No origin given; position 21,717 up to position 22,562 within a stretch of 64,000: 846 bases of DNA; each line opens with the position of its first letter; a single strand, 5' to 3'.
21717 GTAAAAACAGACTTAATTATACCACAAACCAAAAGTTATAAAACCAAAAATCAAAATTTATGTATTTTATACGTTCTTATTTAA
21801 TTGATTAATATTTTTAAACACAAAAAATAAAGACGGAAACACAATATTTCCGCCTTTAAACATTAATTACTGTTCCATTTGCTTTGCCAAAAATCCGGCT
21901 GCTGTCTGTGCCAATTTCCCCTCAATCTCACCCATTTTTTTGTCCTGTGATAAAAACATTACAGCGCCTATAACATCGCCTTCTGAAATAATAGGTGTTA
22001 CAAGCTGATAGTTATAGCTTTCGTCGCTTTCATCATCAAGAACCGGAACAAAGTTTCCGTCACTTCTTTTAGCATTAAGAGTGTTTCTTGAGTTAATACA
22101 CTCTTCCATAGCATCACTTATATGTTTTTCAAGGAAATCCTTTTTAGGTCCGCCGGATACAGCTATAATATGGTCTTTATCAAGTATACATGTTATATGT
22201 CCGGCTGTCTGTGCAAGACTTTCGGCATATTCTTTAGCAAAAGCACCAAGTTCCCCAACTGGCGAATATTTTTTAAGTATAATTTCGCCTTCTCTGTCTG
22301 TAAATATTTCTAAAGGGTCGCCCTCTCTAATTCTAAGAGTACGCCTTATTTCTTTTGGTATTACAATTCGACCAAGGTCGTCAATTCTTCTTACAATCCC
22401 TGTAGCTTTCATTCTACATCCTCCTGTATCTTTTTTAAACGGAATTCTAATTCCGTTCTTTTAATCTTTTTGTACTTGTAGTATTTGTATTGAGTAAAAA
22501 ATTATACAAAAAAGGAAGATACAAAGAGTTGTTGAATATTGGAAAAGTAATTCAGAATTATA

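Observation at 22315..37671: The entire type I-B CRISPR-Cas locus sits on a 15.1-kb segment bracketed by perfect 247-bp direct repeats that contain the spoVT 5' end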

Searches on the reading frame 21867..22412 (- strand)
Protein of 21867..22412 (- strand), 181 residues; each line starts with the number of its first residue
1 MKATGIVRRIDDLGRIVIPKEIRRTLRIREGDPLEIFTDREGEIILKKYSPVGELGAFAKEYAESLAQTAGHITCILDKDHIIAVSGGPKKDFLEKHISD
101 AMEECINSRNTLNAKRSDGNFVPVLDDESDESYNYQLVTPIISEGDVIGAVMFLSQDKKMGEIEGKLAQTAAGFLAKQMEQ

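Call 8: search_protein_families(library=pfam, proteins=[window:21867-22412:-])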
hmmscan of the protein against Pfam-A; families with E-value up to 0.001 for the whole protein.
window:21867-22412:- (181 aa): 3 families
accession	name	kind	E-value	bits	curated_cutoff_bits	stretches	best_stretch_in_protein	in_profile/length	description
PF15714.11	SpoVT_C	-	4.8e-49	166.1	27.5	1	54-180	1-128/128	Stage V sporulation protein T C-terminal, transcription factor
PF04014.23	MazE_antitoxin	-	1.3e-13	51.1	24.7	1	7-51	1-45/48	Antidote-toxin recognition MazE, bacterial antitoxin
PF01590.32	GAF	-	0.00023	22.1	22.4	1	86-177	36-131/133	GAF domain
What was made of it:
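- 21867..22412 (-): Intact spoVT (181 aa). Its first 98 nt lie inside repeat copy 1. Pfam SpoVT_C 4.8e-49 and MazE_antitoxin 1.3e-13 (call 8).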

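Call 10: find_encoding_contigs(protein=window:21867-22412:-, flank=10000, max_places=10)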
Protein window:21867-22412:- (181 aa): 24 contigs read that carry it; 10 places shown.
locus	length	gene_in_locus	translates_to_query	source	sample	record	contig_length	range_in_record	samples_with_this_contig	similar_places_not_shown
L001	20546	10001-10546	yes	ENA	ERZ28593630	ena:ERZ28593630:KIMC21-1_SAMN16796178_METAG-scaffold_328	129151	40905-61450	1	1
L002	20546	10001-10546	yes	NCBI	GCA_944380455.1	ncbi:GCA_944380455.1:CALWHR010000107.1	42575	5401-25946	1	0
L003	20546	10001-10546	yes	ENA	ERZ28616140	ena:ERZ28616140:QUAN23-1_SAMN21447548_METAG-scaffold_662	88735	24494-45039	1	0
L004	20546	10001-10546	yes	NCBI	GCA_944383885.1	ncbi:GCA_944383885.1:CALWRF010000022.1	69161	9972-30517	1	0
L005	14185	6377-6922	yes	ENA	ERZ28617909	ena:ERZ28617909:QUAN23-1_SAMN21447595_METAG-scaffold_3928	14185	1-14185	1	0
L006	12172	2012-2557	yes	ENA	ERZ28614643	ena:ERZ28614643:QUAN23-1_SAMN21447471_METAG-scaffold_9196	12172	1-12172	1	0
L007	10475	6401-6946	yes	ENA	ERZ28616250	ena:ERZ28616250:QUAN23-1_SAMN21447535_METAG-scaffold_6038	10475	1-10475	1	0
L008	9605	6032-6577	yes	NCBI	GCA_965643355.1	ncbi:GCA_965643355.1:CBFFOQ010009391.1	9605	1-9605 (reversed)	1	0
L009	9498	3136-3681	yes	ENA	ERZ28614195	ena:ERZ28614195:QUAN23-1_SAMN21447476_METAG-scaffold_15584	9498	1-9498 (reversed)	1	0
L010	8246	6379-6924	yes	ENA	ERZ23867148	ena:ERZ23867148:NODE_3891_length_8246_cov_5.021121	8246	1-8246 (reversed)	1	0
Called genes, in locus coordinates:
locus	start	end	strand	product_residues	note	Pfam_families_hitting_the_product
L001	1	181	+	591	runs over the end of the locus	-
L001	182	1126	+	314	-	PF05107:Cas_Cas7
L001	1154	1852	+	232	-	-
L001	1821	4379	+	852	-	PF00270:DEAD, PF04851:ResIII, PF00271:Helicase_C (faint), PF22590:Cas3-like_C_2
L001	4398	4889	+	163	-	PF01930:Cas_Cas4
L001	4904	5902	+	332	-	PF01867:Cas_Cas1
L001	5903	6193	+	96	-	PF09827:CRISPR_Cas2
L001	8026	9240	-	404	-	PF13173:AAA_14, PF13635:DUF4143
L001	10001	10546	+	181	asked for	PF04014:MazE_antitoxin, PF15714:SpoVT_C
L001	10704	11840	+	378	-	PF01820:Dala_Dala_lig_N, PF02786:CPSase_L_D2, PF02222:ATP-grasp, PF07478:Dala_Dala_lig_C, PF13535:ATP-grasp_4 (faint)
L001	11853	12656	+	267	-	PF01177:Asp_Glu_race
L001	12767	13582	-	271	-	PF00702:Hydrolase, PF05116:S6PP (weak), PF08282:Hydrolase_3, PF05116:S6PP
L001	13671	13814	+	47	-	-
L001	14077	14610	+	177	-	PF12844:HTH_19 (weak), PF13560:HTH_31 (faint), PF01381:HTH_3, PF07883:Cupin_2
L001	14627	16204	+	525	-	PF00005:ABC_tran, PF08402:TOBE_2 (weak)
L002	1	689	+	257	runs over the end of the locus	-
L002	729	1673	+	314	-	-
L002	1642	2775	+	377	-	PF01041:DegT_DnrJ_EryC1, PF01053:Cys_Met_Meta_PP (weak), PF00155:Aminotran_1_2, PF01212:Beta_elim_lyase (weak)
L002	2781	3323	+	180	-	PF13302:Acetyltransf_3, PF13420:Acetyltransf_4, PF00583:Acetyltransf_1, PF13508:Acetyltransf_7 (weak)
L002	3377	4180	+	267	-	PF25084:LbH_EIF2B (weak), PF25087:GMPPB_C (weak), PF00132:Hexapep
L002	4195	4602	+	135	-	PF05523:FdtA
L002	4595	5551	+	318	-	PF00535:Glycos_transf_2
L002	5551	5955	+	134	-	PF04138:GtrA_DPMS_TM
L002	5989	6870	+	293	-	PF00483:NTP_transferase, PF12804:NTP_transf_3 (weak)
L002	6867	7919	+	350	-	PF00106:adh_short (faint), PF01073:3Beta_HSD, PF01370:Epimerase, PF02719:Polysacc_synt_2, PF04321:RmlD_sub_bind, PF07993:NAD_binding_4, PF16363:GDP_Man_Dehyd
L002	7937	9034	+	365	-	PF02350:Epimerase_2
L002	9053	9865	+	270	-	PF00535:Glycos_transf_2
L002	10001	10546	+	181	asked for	PF04014:MazE_antitoxin, PF15714:SpoVT_C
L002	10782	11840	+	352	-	PF01820:Dala_Dala_lig_N, PF02222:ATP-grasp, PF02786:CPSase_L_D2, PF07478:Dala_Dala_lig_C, PF13535:ATP-grasp_4 (faint)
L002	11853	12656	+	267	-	PF01177:Asp_Glu_race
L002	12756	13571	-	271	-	PF00702:Hydrolase, PF05116:S6PP (weak), PF08282:Hydrolase_3, PF05116:S6PP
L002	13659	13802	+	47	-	-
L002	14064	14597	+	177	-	PF12844:HTH_19 (weak), PF13560:HTH_31 (faint), PF01381:HTH_3, PF07883:Cupin_2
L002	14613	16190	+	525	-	PF00005:ABC_tran, PF13304:AAA_21 (faint), PF08402:TOBE_2 (weak)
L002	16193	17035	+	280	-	PF00528:BPD_transp_1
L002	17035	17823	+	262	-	PF00528:BPD_transp_1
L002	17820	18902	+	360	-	PF01547:SBP_bac_1, PF13531:SBP_bac_11, PF13416:SBP_bac_8, PF13343:SBP_bac_6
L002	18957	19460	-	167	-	PF01613:Flavin_Reduct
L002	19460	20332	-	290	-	PF02811:PHP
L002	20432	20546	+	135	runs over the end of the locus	PF12670:DUF3792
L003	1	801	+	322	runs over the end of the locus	PF01510:Amidase_2, PF08239:SH3_3 (faint)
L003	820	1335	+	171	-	PF08281:Sigma70_r4_2 (weak), PF13936:HTH_38 (faint)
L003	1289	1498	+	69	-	PF20612:SHOCT_2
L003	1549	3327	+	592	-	PF00239:Resolvase, PF07508:Recombinase, PF13408:Zn_ribbon_recom (weak)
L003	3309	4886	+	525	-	PF00239:Resolvase, PF07508:Recombinase, PF13408:Zn_ribbon_recom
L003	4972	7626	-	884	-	PF00690:Cation_ATPase_N, PF00122:E1-E2_ATPase, PF00702:Hydrolase, PF13246:Cation_ATPase, PF00689:Cation_ATPase_C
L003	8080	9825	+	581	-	PF20473:MmeI_Mtase, PF07669:Eco57I, PF20466:MmeI_TRD, PF20467:MmeI_C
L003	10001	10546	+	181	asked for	PF04014:MazE_antitoxin, PF15714:SpoVT_C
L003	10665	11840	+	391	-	PF01820:Dala_Dala_lig_N, PF02222:ATP-grasp, PF02786:CPSase_L_D2, PF07478:Dala_Dala_lig_C, PF13535:ATP-grasp_4 (faint)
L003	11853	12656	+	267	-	PF01177:Asp_Glu_race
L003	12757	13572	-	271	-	PF00702:Hydrolase, PF05116:S6PP, PF08282:Hydrolase_3, PF05116:S6PP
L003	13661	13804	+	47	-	-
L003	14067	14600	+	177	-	PF12844:HTH_19 (weak), PF13560:HTH_31 (faint), PF01381:HTH_3, PF07883:Cupin_2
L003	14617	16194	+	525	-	PF00005:ABC_tran, PF13304:AAA_21 (faint), PF08402:TOBE_2 (weak)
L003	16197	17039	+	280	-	PF00528:BPD_transp_1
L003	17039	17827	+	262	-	PF00528:BPD_transp_1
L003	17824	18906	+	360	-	PF01547:SBP_bac_1, PF13531:SBP_bac_11, PF13416:SBP_bac_8, PF13343:SBP_bac_6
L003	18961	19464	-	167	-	PF01613:Flavin_Reduct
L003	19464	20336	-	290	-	PF02811:PHP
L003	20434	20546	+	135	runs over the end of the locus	PF12670:DUF3792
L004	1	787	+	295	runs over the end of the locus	PF00126:HTH_1, PF03466:LysR_substrate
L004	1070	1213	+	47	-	-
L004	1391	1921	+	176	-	PF00248:Aldo_ket_red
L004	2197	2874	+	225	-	PF12682:Flavodoxin_4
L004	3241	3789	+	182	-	PF01613:Flavin_Reduct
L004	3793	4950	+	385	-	PF00465:Fe-ADH, PF13685:Fe-ADH_2 (weak), PF25137:ADH_Fe_C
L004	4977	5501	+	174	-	PF12682:Flavodoxin_4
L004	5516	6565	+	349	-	PF00248:Aldo_ket_red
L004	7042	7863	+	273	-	PF13529:Peptidase_C39_2, PF03412:Peptidase_C39 (faint)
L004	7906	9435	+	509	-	PF00395:SLH, PF03358:FMN_red (faint), PF12641:Flavodoxin_3 (faint), PF12682:Flavodoxin_4, PF12724:Flavodoxin_5 (faint), PF18050:Cyclophil_like2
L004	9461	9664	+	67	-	-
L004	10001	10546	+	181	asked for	PF04014:MazE_antitoxin, PF15714:SpoVT_C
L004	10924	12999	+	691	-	PF00395:SLH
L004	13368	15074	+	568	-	PF00920:ILVD_EDD_N, PF24877:ILV_EDD_C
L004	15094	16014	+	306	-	PF02558:ApbA, PF08546:ApbA_C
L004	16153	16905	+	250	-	PF01183:Glyco_hydro_25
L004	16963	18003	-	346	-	PF00672:HAMP, PF00512:HisKA, PF02518:HATPase_c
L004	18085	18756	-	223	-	PF00072:Response_reg, PF23198:PDE8A_N (faint), PF00486:Trans_reg_C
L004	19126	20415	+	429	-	PF00364:Biotin_lipoyl (faint), PF25917:BSH_RND, PF25973:BSH_CzcB, PF25984:BSH_YknX (weak), PF25881:HH_YBHG, PF25954:Beta-barrel_RND_2, PF25967:RND-MFP_C, PF25989:YknX_C, +1 more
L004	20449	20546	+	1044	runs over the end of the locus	PF00873:ACR_tran, PF03176:MMPL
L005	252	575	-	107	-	PF12844:HTH_19, PF13560:HTH_31, PF01381:HTH_3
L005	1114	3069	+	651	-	PF13515:FUSC_2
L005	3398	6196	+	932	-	-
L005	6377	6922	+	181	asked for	PF04014:MazE_antitoxin, PF15714:SpoVT_C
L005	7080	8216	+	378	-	PF01820:Dala_Dala_lig_N, PF02786:CPSase_L_D2, PF02222:ATP-grasp, PF07478:Dala_Dala_lig_C, PF13535:ATP-grasp_4 (faint)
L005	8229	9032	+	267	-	PF01177:Asp_Glu_race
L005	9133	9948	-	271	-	PF00702:Hydrolase, PF05116:S6PP (weak), PF08282:Hydrolase_3, PF05116:S6PP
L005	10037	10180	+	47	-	-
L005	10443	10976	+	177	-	PF12844:HTH_19 (weak), PF13560:HTH_31 (faint), PF01381:HTH_3, PF07883:Cupin_2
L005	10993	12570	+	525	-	PF00005:ABC_tran, PF13304:AAA_21 (faint), PF08402:TOBE_2 (weak)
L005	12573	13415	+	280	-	PF00528:BPD_transp_1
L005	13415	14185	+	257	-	?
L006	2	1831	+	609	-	?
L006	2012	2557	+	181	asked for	PF04014:MazE_antitoxin, PF15714:SpoVT_C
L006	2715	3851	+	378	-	PF01820:Dala_Dala_lig_N, PF02786:CPSase_L_D2, PF02222:ATP-grasp, PF07478:Dala_Dala_lig_C, PF13535:ATP-grasp_4 (faint)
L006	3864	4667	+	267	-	PF01177:Asp_Glu_race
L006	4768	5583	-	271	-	PF00702:Hydrolase, PF05116:S6PP (weak), PF08282:Hydrolase_3, PF05116:S6PP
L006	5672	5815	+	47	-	-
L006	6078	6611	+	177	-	PF12844:HTH_19 (weak), PF13560:HTH_31 (faint), PF01381:HTH_3, PF07883:Cupin_2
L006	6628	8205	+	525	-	PF00005:ABC_tran, PF13304:AAA_21 (faint), PF08402:TOBE_2 (weak)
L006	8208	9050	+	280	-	PF00528:BPD_transp_1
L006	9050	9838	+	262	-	PF00528:BPD_transp_1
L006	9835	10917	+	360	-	PF01547:SBP_bac_1, PF13531:SBP_bac_11, PF13416:SBP_bac_8, PF13343:SBP_bac_6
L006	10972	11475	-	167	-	PF01613:Flavin_Reduct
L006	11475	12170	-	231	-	?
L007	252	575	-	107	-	PF12844:HTH_19, PF13560:HTH_31, PF01381:HTH_3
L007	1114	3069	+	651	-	PF13515:FUSC_2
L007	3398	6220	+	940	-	PF20464:MmeI_N, PF20465:MmeI_hel, PF20473:MmeI_Mtase, PF07669:Eco57I, PF20466:MmeI_TRD, PF20467:MmeI_C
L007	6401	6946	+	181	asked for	PF04014:MazE_antitoxin, PF15714:SpoVT_C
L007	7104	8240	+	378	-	PF01820:Dala_Dala_lig_N, PF02786:CPSase_L_D2, PF02222:ATP-grasp, PF07478:Dala_Dala_lig_C, PF13535:ATP-grasp_4 (faint)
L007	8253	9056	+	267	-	PF01177:Asp_Glu_race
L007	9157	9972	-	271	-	PF00702:Hydrolase, PF05116:S6PP (weak), PF08282:Hydrolase_3, PF05116:S6PP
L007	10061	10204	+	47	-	-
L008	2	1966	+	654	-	?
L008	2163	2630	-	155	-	PF01797:Y1_Tnp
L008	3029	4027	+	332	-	PF20464:MmeI_N, PF20465:MmeI_hel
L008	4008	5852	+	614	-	PF20473:MmeI_Mtase, PF07669:Eco57I, PF20466:MmeI_TRD, PF20467:MmeI_C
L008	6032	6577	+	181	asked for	PF04014:MazE_antitoxin, PF15714:SpoVT_C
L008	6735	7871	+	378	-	PF01820:Dala_Dala_lig_N, PF02786:CPSase_L_D2, PF02222:ATP-grasp, PF07478:Dala_Dala_lig_C, PF13535:ATP-grasp_4 (faint)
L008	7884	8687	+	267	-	PF01177:Asp_Glu_race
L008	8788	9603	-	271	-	PF00702:Hydrolase, PF05116:S6PP (weak), PF08282:Hydrolase_3, PF05116:S6PP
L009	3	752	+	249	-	?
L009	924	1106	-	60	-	-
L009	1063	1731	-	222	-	-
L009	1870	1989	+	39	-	PF00126:HTH_1 (weak)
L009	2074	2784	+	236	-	PF03466:LysR_substrate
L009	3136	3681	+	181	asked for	PF04014:MazE_antitoxin, PF15714:SpoVT_C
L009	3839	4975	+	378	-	PF01820:Dala_Dala_lig_N, PF02786:CPSase_L_D2, PF02222:ATP-grasp, PF07478:Dala_Dala_lig_C, PF13535:ATP-grasp_4 (faint)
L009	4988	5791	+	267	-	PF01177:Asp_Glu_race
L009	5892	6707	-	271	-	PF00702:Hydrolase, PF05116:S6PP (weak), PF08282:Hydrolase_3, PF05116:S6PP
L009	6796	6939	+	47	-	-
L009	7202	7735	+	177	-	PF12844:HTH_19 (weak), PF13560:HTH_31 (faint), PF01381:HTH_3, PF07883:Cupin_2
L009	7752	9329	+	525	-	PF00005:ABC_tran, PF13304:AAA_21 (faint), PF08402:TOBE_2 (weak)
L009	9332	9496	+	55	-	?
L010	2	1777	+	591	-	?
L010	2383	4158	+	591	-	PF07638:Sigma70_ECF, PF04542:Sigma70_r2, PF08281:Sigma70_r4_2, PF04545:Sigma70_r4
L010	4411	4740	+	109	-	-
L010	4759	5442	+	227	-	PF07833:Cu_amine_oxidN1 (faint)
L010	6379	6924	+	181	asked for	PF04014:MazE_antitoxin, PF15714:SpoVT_C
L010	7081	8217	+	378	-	PF01820:Dala_Dala_lig_N, PF02786:CPSase_L_D2, PF02222:ATP-grasp, PF07478:Dala_Dala_lig_C, PF13535:ATP-grasp_4 (faint)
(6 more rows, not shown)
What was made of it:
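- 21867..22412 (-): The exact protein occurs on 58 contig blocks (call 10).
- The source is a short-read metagenome scaffold (call 10).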

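Call 20: list_cluster_members(proteins=[window:21867-22412:-, window:19757-20560:-, window:35525-36463:-, window:32232-34007:-, window:37068-37574:+, window:23173-24387:+, window:42037-43992:-, window:39674-41449:-])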
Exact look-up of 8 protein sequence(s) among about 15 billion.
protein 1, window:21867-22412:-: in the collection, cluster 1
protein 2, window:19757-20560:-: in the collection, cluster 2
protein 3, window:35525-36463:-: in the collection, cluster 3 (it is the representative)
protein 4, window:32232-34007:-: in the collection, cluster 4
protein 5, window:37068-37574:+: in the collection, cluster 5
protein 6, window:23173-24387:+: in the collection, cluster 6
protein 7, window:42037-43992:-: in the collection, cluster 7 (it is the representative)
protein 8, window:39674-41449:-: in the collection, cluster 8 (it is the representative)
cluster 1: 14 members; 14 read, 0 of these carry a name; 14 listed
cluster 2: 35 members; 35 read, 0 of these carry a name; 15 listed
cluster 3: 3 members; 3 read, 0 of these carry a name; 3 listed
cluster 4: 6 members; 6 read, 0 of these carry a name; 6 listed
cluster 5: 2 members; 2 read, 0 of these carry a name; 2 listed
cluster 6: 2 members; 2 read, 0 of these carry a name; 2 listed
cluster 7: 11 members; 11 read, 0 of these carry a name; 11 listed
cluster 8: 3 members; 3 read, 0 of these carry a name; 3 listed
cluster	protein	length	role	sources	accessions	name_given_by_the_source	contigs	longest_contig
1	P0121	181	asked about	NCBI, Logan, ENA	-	-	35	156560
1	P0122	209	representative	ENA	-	-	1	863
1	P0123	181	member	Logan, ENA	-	-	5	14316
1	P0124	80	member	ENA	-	-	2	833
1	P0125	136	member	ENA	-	-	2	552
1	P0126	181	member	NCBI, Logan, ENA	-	-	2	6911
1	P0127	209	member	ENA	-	-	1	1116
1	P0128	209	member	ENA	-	-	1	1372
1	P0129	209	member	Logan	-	-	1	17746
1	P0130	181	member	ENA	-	-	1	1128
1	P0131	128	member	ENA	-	-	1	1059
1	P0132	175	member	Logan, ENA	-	-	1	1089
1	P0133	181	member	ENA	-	-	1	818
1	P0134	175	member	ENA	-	-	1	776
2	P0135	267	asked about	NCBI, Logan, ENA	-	-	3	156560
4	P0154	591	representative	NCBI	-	-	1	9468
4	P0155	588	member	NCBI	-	-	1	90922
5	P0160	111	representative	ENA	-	-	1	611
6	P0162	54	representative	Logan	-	-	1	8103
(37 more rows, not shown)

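Call 22: find_encoding_contigs(protein=P0155, flank=10000, max_places=6)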
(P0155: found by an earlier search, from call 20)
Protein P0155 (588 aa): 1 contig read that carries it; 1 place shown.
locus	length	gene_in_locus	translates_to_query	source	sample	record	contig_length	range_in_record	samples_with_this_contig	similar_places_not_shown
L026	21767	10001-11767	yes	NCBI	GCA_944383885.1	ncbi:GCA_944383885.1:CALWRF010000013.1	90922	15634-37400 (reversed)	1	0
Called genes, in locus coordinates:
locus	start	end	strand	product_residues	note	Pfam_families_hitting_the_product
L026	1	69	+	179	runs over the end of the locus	PF00210:Ferritin (weak), PF02915:Rubrerythrin, PF21349:RUBY_RBDX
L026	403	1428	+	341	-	PF07261:DnaB_2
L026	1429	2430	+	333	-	PF00308:Bac_DnaA, PF05496:RuvB_N (weak), PF01695:IstB_IS21, PF00004:AAA (weak)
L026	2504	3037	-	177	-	-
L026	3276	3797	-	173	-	PF00731:AIRC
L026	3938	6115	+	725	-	PF08206:OB_RNB, PF17876:CSD2, PF08206:OB_RNB, PF17876:CSD2, PF00773:RNB, PF00575:S1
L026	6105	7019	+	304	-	PF02558:ApbA, PF08546:ApbA_C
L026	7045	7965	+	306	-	PF02558:ApbA, PF03807:F420_oxidored (weak), PF08546:ApbA_C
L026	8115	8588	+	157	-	PF01668:SmpB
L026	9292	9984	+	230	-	PF01881:Cas_Cas6_C (weak)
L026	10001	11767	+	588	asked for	-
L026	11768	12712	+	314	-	PF05107:Cas_Cas7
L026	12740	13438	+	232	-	-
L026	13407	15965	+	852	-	PF00270:DEAD, PF04851:ResIII, PF22590:Cas3-like_C_2, PF00271:Helicase_C (weak)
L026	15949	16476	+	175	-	PF01930:Cas_Cas4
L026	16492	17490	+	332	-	PF01867:Cas_Cas1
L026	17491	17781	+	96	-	PF09827:CRISPR_Cas2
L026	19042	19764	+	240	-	PF01209:Ubie_methyltran, PF05175:MTS (weak), PF08003:Methyltransf_9 (weak), PF13489:Methyltransf_23, PF13649:Methyltransf_25, PF13847:Methyltransf_31, PF08241:Methyltransf_11, PF08242:Methyltransf_12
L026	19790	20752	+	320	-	PF19300:BPD_transp_1_N, PF00528:BPD_transp_1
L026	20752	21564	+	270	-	PF00528:BPD_transp_1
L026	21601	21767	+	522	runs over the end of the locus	PF00496:SBP_bac_5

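Call 26: find_encoding_contigs(protein=P0162, flank=10000, max_places=6)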
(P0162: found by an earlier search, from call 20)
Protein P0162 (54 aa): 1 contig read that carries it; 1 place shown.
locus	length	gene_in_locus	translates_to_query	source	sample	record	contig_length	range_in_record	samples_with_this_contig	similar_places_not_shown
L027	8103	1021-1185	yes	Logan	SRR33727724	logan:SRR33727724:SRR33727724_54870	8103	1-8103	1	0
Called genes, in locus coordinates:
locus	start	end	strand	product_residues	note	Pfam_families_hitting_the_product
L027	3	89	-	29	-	?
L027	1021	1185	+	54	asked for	-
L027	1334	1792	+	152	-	-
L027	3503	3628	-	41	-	-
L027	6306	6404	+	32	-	-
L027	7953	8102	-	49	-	?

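Call 27: find_encoding_contigs(protein=P0160, flank=3000, max_places=6)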
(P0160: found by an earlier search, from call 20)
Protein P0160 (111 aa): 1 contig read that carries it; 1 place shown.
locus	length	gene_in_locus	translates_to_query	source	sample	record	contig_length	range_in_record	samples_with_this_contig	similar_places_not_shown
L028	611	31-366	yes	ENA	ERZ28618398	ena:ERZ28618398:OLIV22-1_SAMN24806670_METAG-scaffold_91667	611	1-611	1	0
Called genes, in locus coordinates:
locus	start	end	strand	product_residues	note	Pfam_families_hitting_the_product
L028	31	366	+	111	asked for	PF13173:AAA_14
